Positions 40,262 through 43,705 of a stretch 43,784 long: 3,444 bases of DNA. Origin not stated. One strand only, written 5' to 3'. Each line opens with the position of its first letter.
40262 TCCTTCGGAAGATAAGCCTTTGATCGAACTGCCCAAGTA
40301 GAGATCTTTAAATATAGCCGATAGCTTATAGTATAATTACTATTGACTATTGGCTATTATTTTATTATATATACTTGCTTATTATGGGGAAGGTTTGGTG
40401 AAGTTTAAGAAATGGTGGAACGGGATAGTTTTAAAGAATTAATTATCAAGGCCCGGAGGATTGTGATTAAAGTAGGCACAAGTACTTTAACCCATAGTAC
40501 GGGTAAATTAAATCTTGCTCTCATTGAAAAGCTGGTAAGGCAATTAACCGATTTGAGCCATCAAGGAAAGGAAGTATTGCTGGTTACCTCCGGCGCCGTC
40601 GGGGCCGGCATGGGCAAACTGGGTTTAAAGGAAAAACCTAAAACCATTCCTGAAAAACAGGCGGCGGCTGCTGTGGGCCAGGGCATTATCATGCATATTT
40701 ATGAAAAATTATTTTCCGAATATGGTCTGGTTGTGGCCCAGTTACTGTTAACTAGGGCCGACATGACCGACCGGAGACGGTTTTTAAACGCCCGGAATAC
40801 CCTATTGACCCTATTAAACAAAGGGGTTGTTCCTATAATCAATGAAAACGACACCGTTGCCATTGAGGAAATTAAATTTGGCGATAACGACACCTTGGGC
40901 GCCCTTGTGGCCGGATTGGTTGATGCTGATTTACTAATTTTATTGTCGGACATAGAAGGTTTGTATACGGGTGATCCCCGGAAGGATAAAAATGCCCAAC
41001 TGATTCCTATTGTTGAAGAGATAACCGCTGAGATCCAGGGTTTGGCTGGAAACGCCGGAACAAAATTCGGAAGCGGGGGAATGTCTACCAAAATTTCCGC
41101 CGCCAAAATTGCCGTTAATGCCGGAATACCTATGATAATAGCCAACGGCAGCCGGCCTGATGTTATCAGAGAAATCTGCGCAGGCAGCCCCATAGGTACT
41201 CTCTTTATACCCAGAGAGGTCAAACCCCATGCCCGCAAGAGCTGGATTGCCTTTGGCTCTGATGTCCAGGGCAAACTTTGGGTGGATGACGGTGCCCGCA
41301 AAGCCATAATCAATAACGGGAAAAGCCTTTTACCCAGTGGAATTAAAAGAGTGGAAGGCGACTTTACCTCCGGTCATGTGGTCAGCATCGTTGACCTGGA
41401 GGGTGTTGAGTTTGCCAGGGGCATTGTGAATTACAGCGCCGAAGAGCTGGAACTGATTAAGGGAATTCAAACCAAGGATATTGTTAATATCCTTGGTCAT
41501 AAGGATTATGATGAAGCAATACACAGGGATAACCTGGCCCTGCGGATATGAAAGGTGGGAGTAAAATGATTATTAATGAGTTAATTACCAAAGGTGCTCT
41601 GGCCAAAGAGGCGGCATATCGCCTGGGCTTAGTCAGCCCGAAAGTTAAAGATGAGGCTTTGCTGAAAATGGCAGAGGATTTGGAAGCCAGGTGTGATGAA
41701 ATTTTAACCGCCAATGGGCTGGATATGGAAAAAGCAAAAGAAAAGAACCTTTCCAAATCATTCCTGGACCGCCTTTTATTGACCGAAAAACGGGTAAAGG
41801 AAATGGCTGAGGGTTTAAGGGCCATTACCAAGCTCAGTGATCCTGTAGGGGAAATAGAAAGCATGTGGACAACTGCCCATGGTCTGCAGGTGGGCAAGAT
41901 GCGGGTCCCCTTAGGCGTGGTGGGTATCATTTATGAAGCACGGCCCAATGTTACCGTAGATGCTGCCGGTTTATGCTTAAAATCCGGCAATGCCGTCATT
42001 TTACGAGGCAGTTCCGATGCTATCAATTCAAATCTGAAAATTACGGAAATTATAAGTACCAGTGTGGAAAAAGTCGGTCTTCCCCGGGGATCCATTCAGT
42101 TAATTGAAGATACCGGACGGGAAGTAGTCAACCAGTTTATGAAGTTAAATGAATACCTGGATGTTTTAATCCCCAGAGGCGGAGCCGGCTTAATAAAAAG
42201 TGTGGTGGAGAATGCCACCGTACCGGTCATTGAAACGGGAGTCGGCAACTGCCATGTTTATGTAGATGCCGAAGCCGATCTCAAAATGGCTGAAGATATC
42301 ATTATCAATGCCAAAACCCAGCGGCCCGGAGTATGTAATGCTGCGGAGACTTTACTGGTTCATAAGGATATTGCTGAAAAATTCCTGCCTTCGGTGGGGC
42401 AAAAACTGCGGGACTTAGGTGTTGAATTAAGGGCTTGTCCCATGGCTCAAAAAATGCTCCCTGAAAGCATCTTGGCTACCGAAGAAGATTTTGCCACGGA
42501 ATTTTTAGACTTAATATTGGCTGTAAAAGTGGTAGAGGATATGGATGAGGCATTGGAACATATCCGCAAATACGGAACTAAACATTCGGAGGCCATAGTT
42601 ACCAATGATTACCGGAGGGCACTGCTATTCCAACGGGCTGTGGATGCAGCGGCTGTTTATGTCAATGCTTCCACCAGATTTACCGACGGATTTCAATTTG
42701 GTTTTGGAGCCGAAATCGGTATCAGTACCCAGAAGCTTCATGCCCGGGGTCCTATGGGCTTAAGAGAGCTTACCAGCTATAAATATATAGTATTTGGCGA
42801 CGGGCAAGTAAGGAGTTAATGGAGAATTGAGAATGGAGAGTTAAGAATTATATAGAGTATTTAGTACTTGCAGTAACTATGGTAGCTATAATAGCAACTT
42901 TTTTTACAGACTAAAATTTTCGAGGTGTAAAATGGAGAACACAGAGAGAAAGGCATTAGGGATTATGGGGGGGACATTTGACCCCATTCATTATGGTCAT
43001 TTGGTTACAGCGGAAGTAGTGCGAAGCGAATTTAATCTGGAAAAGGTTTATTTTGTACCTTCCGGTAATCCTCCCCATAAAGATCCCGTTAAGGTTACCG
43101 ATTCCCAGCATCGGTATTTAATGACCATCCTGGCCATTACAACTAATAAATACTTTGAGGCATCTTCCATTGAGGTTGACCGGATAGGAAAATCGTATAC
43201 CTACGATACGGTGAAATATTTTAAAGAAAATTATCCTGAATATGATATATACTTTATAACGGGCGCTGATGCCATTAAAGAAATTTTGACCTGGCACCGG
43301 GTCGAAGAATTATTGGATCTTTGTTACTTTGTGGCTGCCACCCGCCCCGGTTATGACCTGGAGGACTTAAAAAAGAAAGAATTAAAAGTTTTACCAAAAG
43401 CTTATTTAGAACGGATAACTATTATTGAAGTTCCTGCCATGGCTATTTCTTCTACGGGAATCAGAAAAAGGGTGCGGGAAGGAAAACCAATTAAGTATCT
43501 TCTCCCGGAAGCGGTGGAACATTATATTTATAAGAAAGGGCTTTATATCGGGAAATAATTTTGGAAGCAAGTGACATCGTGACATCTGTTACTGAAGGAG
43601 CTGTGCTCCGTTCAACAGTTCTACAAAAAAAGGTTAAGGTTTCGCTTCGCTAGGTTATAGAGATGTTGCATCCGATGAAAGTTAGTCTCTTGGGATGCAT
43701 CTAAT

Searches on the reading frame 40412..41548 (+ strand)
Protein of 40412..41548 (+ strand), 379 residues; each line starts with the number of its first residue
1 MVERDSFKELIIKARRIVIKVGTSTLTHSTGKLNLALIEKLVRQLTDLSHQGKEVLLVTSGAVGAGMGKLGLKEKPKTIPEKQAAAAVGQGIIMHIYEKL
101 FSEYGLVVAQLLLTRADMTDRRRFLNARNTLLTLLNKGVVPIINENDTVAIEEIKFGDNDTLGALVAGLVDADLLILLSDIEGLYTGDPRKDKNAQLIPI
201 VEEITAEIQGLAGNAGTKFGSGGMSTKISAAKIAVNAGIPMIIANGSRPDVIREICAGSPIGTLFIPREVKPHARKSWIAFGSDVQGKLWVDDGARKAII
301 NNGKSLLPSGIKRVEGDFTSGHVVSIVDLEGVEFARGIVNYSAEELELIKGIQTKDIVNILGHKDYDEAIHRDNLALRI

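Call 50: search_protein_families(library=pfam, proteins=[window:40412-41548:+], max_evalue=0.00001)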
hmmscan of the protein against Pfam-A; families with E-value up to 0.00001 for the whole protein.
window:40412-41548:+ (379 aa): 2 families
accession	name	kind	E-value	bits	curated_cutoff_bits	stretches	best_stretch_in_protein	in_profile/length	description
PF00696.33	AA_kinase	-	9.1e-51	173.3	24.9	1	16-245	2-234/234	Amino acid kinase family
PF01472.26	PUA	-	4.8e-21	74.9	24.8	1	287-361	1-74/74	PUA domain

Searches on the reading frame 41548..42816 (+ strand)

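Call 50: search_protein_families(library=pfam, proteins=[window:41548-42816:+], max_evalue=0.00001)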
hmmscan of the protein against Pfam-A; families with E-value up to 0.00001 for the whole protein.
window:41548-42816:+ (423 aa): 1 family
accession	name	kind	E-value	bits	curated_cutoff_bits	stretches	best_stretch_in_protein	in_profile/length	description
PF00171.27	Aldedh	-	7.7e-26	91.1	23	1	18-292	37-298/461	Aldehyde dehydrogenase family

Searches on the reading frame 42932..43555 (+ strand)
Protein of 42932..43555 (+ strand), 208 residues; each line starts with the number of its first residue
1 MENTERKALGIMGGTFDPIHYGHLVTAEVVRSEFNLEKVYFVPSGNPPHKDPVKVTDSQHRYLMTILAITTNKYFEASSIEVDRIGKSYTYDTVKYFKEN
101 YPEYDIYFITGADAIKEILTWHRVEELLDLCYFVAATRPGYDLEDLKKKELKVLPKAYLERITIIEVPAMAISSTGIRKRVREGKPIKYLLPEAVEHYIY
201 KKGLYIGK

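Call 50: search_protein_families(library=pfam, proteins=[window:42932-43555:+], max_evalue=0.00001)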
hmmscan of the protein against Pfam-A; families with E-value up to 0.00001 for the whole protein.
window:42932-43555:+ (208 aa): 1 family
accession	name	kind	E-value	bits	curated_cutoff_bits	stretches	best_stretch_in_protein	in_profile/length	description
PF01467.32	CTP_transf_like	-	6.8e-27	94.7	21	1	11-180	1-133/133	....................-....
